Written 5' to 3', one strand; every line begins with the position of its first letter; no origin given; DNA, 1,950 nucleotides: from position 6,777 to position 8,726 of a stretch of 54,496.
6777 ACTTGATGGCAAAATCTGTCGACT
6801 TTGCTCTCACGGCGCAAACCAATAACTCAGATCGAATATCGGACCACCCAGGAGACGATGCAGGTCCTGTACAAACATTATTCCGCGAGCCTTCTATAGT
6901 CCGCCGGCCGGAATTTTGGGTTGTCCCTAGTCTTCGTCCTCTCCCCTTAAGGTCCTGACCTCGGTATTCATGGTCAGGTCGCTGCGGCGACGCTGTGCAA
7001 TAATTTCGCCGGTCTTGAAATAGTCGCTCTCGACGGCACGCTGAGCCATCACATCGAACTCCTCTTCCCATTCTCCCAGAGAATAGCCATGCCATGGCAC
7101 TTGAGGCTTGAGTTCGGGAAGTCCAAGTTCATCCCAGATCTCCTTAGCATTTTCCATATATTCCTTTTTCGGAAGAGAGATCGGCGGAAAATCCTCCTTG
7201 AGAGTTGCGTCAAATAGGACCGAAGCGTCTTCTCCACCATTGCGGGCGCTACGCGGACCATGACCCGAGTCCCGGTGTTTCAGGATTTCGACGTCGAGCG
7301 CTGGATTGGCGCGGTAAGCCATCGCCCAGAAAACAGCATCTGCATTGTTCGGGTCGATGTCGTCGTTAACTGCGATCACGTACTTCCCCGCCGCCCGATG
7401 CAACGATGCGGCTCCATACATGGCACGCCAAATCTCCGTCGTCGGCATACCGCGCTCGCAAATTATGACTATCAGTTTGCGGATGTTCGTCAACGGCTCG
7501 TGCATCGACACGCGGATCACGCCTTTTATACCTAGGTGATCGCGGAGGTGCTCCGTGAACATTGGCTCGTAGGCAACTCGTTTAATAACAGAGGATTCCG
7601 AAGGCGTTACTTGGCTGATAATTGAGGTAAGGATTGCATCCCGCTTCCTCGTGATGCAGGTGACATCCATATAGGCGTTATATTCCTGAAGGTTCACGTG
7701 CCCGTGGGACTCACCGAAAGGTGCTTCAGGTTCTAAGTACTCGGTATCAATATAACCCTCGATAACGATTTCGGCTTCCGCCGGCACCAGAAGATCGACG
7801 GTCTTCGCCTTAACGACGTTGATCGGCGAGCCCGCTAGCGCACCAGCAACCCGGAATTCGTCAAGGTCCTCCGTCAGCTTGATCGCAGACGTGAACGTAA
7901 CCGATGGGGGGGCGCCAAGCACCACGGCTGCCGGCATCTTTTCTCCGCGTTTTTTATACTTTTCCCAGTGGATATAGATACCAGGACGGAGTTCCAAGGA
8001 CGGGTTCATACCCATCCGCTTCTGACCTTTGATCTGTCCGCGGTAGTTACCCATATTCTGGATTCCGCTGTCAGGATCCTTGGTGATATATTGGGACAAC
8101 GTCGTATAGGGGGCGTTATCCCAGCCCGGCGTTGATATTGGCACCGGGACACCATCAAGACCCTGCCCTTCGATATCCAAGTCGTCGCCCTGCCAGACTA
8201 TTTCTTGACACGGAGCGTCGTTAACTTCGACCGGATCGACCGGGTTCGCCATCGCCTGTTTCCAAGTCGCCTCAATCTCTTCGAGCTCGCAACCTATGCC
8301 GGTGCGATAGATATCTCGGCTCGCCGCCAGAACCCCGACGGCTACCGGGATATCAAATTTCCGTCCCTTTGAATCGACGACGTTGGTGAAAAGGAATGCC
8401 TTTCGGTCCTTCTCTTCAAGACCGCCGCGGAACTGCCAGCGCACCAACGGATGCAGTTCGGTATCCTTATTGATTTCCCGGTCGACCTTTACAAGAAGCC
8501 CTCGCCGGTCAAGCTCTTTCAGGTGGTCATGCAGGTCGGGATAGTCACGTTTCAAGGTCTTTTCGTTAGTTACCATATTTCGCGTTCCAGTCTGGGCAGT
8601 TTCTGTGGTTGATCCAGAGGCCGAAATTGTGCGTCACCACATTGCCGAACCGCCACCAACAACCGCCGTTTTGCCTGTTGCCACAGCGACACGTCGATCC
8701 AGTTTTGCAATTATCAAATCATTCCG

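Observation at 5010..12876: TetR-headed operon with three tandem UbiD-family decarboxylase paralogs plus a ThDP enzyme, and no UbiX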

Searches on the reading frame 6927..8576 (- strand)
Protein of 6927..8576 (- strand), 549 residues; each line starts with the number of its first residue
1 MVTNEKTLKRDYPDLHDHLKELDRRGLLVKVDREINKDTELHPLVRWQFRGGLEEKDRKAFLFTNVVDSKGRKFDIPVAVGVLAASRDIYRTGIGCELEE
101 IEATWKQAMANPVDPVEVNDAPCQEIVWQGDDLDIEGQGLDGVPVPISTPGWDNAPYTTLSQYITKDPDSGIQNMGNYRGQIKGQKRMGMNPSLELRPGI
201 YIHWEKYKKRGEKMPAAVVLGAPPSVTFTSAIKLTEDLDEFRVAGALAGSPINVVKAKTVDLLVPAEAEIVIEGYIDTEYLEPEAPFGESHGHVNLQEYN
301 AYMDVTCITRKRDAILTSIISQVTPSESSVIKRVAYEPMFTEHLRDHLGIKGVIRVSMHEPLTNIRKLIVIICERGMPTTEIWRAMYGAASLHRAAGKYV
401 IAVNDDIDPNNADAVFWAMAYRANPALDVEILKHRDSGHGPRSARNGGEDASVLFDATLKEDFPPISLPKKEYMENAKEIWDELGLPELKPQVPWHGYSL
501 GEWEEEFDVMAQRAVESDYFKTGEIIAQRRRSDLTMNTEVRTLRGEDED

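Call 3: search_protein_families(library=pfam, proteins=[window:6927-8576:-])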
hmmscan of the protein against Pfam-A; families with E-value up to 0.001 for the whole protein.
window:6927-8576:- (549 aa): 3 families
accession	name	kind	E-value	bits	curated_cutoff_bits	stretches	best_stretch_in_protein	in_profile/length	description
PF01977.22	UbiD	-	1.3e-54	185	23.3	1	117-320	4-202/206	3-octaprenyl-4-hydroxybenzoate carboxy-lyase Rift-related domain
PF20696.2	UbiD_C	-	1e-11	45.4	24.2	1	340-435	12-105/127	3-octaprenyl-4-hydroxybenzoate carboxy-lyase C-terminal domain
PF20695.2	UbiD_N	-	6e-05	23.5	24.3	1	19-97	1-66/78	3-octaprenyl-4-hydroxybenzoate carboxy-lyase N-terminal domain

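Call 4: search_protein_families(library=ncbifam, proteins=[window:6927-8576:-])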
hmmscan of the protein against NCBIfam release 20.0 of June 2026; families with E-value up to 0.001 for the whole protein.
window:6927-8576:- (549 aa): 7 families
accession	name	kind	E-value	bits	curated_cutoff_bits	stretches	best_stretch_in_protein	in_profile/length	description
TIGR00148.1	TIGR00148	subfamily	3.1e-64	217.3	244.85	1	16-436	2-414/438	UbiD family decarboxylase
TIGR03701.1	mena_SCO4490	equivalog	7.4e-54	183.1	495.9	1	101-433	95-415/433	menaquinone biosynthesis decarboxylase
NF041204.1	VdcC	exception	1.7e-47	161.9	650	1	12-459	1-437/467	non-oxidative hydroxyarylic acid decarboxylases subunit C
NF008175.0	PRK10922.1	equivalog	8.3e-43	146.6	788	1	104-433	113-431/497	4-hydroxy-3-polyprenylbenzoate decarboxylase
NF041219.1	BagN_FevL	exception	4.8e-31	107.8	1000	1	9-425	14-434/502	bagremycin/ferroverdin biosynthesis UbiD family decarboxylase BagN/FevL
TIGR02724.1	phenyl_P_beta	equivalog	1.6e-28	99.3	468.95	1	54-438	37-417/472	phenylphosphate carboxylase subunit beta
TIGR02723.1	phenyl_P_alpha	equivalog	1.9e-28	99.4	564.6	1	97-435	86-416/485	phenylphosphate carboxylase subunit alpha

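Call 7: search_solved_structures(query=window:6927-8576:-, max_evalue=0.001, show_alignments=2)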
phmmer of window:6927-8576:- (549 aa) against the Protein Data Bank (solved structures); distinct sequences matched with E-value up to 0.001: 40.
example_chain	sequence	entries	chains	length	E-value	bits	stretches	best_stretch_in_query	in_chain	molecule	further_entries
6h6x_B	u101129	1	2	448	1.5e-34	122.9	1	70-464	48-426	3-polyprenyl-4-hydroxybenzoate decarboxylase and related decarboxylases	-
2idb_A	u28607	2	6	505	2.4e-34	122.2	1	107-458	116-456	3-octaprenyl-4-hydroxybenzoate carboxy-lyase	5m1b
5m1c_A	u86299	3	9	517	2.8e-34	122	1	107-448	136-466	3-octaprenyl-4-hydroxybenzoate carboxy-lyase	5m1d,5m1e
6h6v_A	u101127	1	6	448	6.3e-33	117.5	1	70-464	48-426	3-polyprenyl-4-hydroxybenzoate decarboxylase and related decarboxylases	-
7pda_A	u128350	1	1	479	1.6e-32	116.2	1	100-445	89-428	UbiD family decarboxylase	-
6da6_A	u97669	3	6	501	2.9e-27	98.8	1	13-294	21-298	UbiD-like decarboxylase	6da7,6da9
9gqr_A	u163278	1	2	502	2.7e-25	92.3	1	17-316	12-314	decarboxylase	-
7nf0_A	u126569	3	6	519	6.7e-25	91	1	24-429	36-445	Ferulic acid decarboxylase 1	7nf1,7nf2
7ae4_A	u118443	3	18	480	1.2e-24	90.2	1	10-474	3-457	Phenolic acid decarboxylase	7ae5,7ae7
4ip2_A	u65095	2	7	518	1.3e-24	90.1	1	10-428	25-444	Aromatic Acid Decarboxylase | PA0254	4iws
7abn_D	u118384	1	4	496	1.9e-24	89.5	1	14-428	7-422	UbiD-like decarboxylase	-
7abo_C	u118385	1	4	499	2.1e-24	89.4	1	11-428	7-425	UbiD-like decarboxylase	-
7nf3_A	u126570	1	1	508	5.3e-24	88.1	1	55-449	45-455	Ferulic acid decarboxylase 1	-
6r30_A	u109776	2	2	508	5.7e-24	88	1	55-449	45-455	Ferulic acid decarboxylase 1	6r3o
8oed_A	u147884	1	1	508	5.7e-24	88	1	55-449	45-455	Ferulic acid decarboxylase 1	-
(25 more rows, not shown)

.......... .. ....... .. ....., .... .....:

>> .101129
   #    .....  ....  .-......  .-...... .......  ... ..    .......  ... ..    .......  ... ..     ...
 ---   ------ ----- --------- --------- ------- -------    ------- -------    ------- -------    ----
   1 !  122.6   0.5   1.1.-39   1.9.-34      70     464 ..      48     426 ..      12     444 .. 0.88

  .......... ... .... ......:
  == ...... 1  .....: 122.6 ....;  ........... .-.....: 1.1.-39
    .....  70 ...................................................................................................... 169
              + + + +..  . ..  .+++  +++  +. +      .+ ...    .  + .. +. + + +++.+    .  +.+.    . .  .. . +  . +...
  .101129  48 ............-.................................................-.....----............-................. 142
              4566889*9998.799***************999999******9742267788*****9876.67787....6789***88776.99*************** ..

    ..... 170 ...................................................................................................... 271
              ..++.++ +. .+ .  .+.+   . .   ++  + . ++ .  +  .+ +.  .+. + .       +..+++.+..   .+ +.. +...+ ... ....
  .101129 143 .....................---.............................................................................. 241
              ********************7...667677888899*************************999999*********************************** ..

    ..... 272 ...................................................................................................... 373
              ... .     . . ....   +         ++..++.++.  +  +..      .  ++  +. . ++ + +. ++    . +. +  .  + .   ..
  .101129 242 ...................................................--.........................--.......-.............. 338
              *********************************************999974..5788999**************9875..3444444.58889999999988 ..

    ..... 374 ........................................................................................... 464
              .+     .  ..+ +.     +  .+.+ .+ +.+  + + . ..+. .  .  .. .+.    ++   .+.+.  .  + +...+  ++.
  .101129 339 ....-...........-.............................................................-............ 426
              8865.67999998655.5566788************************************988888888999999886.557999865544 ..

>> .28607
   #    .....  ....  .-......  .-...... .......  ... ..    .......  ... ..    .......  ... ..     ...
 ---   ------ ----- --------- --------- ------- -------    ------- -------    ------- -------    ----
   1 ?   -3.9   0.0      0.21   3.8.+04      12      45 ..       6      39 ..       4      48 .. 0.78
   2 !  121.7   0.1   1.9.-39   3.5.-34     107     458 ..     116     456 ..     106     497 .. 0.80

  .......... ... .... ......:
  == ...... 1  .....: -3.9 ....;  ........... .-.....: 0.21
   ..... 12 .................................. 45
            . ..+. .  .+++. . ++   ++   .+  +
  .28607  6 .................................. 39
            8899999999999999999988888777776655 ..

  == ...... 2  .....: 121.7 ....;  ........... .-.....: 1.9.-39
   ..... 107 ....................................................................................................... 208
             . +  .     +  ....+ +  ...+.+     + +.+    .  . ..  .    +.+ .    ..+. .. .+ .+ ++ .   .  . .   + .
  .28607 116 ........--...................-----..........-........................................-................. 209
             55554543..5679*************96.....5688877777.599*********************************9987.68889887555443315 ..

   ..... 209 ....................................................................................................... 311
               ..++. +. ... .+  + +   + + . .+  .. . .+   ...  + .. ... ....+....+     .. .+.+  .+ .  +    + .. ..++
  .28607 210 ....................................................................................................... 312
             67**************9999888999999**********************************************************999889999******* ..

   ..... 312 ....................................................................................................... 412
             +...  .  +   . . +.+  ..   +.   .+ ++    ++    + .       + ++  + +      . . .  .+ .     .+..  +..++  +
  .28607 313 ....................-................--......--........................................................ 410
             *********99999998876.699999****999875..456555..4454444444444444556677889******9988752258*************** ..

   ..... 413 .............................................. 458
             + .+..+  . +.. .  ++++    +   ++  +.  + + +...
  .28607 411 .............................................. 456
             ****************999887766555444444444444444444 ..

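Call 12: find_homologous_proteins(query=window:6927-8576:-, max_evalue=1e-20)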
Query window:6927-8576:- (549 aa): 8000 proteins with E <= 1e-20 among 8000 candidates; the best 120 are listed.
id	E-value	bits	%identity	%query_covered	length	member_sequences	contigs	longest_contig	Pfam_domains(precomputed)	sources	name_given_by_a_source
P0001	0.0e+0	1217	95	100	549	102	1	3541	PF20696.3,PF01977.23,PF20695.3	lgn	-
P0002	0.0e+0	1143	90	98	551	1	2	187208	PF20696.3,PF01977.23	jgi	jgi:UbiD family decarboxylase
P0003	0.0e+0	1138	87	100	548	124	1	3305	PF20696.3,PF01977.23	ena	-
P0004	0.0e+0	1136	90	98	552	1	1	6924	PF20696.3,PF01977.23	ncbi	-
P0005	0.0e+0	1124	88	98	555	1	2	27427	PF20696.3,PF01977.23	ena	-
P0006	0.0e+0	1102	86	98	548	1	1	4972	PF20696.3,PF01977.23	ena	-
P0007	0.0e+0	1096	92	92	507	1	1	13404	PF20696.3,PF01977.23,PF20695.3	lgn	-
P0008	0.0e+0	1088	84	98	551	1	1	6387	PF20696.3,PF01977.23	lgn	-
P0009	0.0e+0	1088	85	97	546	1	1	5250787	PF20696.3,PF01977.23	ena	-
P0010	0.0e+0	1084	86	97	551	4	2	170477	PF20696.3,PF01977.23,PF20695.3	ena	-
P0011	0.0e+0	1083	84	98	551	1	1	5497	PF20696.3,PF01977.23,PF20695.3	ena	-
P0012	0.0e+0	1082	85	97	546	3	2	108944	PF20696.3,PF01977.23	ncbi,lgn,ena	-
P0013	0.0e+0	1082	85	98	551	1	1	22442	PF20696.3,PF01977.23,PF20695.3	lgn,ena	-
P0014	0.0e+0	1081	84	98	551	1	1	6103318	PF20696.3,PF01977.23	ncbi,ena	-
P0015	0.0e+0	1080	84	97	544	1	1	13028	PF20696.3,PF01977.23,PF20695.3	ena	-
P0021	0.0e+0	1075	84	97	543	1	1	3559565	PF20696.3,PF01977.23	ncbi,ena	-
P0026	0.0e+0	1067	84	97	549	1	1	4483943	PF20696.3,PF01977.23,PF20695.3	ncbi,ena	-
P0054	1.8e-292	989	78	97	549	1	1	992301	PF20696.3,PF01977.23,PF20695.3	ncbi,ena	-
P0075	8.4e-290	980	77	97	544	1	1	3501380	PF20696.3,PF01977.23,PF20695.3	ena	-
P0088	5.2e-288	974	77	97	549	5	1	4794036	PF20696.3,PF01977.23,PF20695.3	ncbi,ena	-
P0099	2.5e-286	969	76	98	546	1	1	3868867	PF20696.3,PF01977.23,PF20695.3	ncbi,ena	-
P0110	1.1e-285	967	76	98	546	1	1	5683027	PF20696.3,PF01977.23,PF20695.3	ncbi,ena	-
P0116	2.7e-285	965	75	98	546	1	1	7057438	PF20696.3,PF01977.23,PF20695.3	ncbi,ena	-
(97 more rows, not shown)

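Call 13: find_related_loci(query=window:6927-8576:-, collection=genome_contigs, flank=10000)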
Query window:6927-8576:- (549 aa) in genome_contigs; peptide patterns used: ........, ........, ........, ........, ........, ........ (x = any residue, [..] = any of these).
79 stretches matched a pattern; 61 encode a relative of the query (tblastn E <= 1e-3); 60 distinct loci.
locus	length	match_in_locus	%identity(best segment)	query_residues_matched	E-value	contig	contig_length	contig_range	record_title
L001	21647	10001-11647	94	1-549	0e+0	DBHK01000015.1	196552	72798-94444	MAG TPA_asm: Alphaproteobacteria bacterium UBA830 UBA830_contig_700, whole genome shotgun sequence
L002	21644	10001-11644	94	2-549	0e+0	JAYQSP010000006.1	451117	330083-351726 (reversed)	MAG: Alphaproteobacteria bacterium isolate SD3109_NP_metabta_bins_sspec.tsv.241 contig_22286_pilon, whole genome shotgun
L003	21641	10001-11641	91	2-548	0e+0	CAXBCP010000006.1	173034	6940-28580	MAG TPA_asm: uncultured Rhodospirillaceae bacterium isolate ERR2762135_concoct_49 genome assembly, contig: ERZ3421838.17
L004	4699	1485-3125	90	2-548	0e+0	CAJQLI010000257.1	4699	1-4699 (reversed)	MAG: uncultured Alphaproteobacteria bacterium isolate 0.2_20180522_Bin_156_sub_1 genome assembly, contig: c_000000028699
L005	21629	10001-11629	91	2-544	0e+0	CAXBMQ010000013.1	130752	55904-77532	MAG TPA_asm: uncultured Rhodospirillaceae bacterium isolate ERR2762121_concoct_63 genome assembly, contig: ERZ3421540.30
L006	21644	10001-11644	90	2-549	0e+0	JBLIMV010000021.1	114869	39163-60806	MAG: Paracoccaceae bacterium isolate 3300053785_58 Ga0535658_0000104, whole genome shotgun sequence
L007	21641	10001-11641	90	2-548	0e+0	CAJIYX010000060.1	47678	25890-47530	MAG: Alphaproteobacteria bacterium UBA830 isolate FRAM18_bin083 genome assembly, contig: FRAM17_bin083-60, whole genome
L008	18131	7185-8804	89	9-548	0e+0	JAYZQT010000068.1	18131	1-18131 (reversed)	MAG: Pseudomonadota bacterium isolate XB_MAG43 DB_MAG43_0068, whole genome shotgun sequence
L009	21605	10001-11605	85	10-544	0e+0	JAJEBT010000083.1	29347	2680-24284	MAG: Alphaproteobacteria bacterium isolate jk18x9bins.50 k141_82482, whole genome shotgun sequence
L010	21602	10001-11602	84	10-543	0e+0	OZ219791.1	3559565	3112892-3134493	MAG: Alphaproteobacteria bacterium isolate 4aa964e7-24f9-441d-afed-b3d47d4a9029 genome assembly, chromosome: 2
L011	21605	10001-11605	83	9-543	0e+0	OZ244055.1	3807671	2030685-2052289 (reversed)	MAG: Alphaproteobacteria bacterium isolate 704cdb66-9897-4ec8-b8cd-f14a69034c9a genome assembly, chromosome: 1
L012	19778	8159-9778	80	10-549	0e+0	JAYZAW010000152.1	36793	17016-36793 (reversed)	MAG: Pseudomonadota bacterium isolate XB_MAG1192 DB_MAG1192_0152, whole genome shotgun sequence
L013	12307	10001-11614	76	8-544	0e+0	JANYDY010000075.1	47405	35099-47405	MAG: Betaproteobacteria bacterium isolate 336R_metabinner_94 336R_k141_1230549, whole genome shotgun sequence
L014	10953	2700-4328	90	2-548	0e+0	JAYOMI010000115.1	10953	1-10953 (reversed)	MAG: Rhodospirillaceae bacterium isolate 139571_S172_concoct_bins.tsv.189 NODE_5515_length_10953_cov_4.818315, whole gen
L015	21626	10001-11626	75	3-544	0e+0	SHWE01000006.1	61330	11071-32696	MAG: Alphaproteobacteria bacterium isolate Baikal-deep-G57 BACOMB-C1776, whole genome shotgun sequence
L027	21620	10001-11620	73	10-548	0e+0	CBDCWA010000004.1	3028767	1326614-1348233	MAG: Hyphomicrobiaceae bacterium isolate 37700a33-9fac-4853-aa28-988843778b14 genome assembly, contig: contig_4, whole g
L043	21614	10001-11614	56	10-547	0e+0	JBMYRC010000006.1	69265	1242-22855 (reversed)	MAG: Alphaproteobacteria bacterium isolate ME_XS_2303_bin_69 ME_XS_2303_bin_69_5, whole genome shotgun sequence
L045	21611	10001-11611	55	7-541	0e+0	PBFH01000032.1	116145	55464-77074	MAG: Rhodospirillaceae bacterium isolate SP3103 119233, whole genome shotgun sequence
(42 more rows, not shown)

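Call 17: find_encoding_contigs(protein=P0014, flank=10000, max_places=2)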
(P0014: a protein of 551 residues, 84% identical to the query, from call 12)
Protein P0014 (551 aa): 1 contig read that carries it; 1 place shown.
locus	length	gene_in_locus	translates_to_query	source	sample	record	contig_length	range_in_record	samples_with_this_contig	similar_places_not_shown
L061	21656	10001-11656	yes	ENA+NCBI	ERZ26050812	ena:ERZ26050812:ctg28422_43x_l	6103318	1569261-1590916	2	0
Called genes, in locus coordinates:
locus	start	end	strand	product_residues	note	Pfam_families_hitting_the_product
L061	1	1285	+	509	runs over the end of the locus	PF00884:Sulfatase, PF01663:Phosphodiest (faint), PF16347:SGSH_C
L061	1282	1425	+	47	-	-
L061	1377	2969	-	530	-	PF01970:TctA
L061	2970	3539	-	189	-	-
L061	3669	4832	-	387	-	-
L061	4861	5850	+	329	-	PF08011:PDDEXK_9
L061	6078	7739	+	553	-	PF20695:UbiD_N, PF01977:UbiD, PF20696:UbiD_C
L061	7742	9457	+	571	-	PF01977:UbiD, PF20696:UbiD_C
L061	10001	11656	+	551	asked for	PF01977:UbiD, PF20696:UbiD_C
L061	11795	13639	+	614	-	PF00496:SBP_bac_5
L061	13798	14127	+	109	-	-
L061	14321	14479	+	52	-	-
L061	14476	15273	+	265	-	-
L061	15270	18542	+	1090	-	PF04851:ResIII, PF00270:DEAD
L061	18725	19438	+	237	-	-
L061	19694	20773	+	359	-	PF01070:FMN_dh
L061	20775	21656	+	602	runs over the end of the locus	PF02776:TPP_enzyme_N, PF00205:TPP_enzyme_M, PF02775:TPP_enzyme_C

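Call 18: find_encoding_contigs(protein=P0116, flank=10000, max_places=2)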
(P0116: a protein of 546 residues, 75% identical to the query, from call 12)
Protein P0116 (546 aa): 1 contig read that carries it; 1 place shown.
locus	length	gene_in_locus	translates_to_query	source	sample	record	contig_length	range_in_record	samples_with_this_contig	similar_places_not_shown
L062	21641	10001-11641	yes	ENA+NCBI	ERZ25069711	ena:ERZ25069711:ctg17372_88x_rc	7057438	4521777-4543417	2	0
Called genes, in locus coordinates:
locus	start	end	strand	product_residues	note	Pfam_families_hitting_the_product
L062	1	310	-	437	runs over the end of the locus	PF00270:DEAD, PF04851:ResIII, PF00271:Helicase_C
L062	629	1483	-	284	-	PF03476:MOSC_N, PF03473:MOSC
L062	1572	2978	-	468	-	PF06808:DctM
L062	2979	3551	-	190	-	PF04290:DctQ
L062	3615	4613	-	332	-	PF03480:DctP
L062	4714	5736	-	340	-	PF03401:TctC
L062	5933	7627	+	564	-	PF01977:UbiD, PF20696:UbiD_C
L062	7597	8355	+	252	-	PF00106:adh_short, PF08659:KR, PF13561:adh_short_C2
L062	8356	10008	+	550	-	PF20695:UbiD_N (weak), PF01977:UbiD, PF20696:UbiD_C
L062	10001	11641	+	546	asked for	PF20695:UbiD_N (weak), PF01977:UbiD, PF20696:UbiD_C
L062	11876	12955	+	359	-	PF01070:FMN_dh, PF00478:IMPDH (faint)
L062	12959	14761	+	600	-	PF02776:TPP_enzyme_N, PF00205:TPP_enzyme_M, PF02775:TPP_enzyme_C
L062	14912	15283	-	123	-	PF01850:PIN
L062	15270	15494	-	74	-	PF02604:PhdYeFM_antitox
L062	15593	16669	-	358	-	PF01070:FMN_dh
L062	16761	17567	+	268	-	PF00005:ABC_tran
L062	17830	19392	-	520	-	PF13701:DDE_Tnp_1_4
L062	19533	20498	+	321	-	PF09084:NMT1, PF13379:NMT1_2 (weak)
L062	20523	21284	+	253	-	PF00528:BPD_transp_1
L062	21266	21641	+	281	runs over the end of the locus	PF00528:BPD_transp_1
